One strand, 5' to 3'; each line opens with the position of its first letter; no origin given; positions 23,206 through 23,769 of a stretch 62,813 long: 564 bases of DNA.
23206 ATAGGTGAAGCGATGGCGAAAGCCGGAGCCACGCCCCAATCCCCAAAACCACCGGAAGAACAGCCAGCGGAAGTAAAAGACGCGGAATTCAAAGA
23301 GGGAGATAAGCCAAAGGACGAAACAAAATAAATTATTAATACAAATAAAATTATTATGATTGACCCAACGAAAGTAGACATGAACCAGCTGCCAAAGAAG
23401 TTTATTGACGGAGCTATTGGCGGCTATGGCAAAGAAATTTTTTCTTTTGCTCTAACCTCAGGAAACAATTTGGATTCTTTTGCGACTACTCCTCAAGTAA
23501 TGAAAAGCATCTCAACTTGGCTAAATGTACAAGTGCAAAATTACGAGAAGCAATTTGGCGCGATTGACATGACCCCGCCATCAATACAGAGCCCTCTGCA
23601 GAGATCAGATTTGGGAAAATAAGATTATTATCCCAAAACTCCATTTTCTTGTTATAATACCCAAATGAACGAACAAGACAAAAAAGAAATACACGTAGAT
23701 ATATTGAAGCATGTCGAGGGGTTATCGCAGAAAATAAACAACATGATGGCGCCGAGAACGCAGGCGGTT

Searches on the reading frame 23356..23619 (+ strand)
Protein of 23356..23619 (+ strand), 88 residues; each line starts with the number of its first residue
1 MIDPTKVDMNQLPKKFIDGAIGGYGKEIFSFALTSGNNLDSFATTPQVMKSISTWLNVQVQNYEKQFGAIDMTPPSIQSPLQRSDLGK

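Call 14: search_protein_families(library=pfam, proteins=[window:23356-23619:+], max_evalue=0.01)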
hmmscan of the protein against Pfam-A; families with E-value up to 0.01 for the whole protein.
window:23356-23619:+ (88 aa): 1 family
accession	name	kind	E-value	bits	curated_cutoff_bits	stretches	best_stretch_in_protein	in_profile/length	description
PF11950.13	DUF3467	-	0.00015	22.2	25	1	44-71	64-91/92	Protein of unknown function (DUF3467)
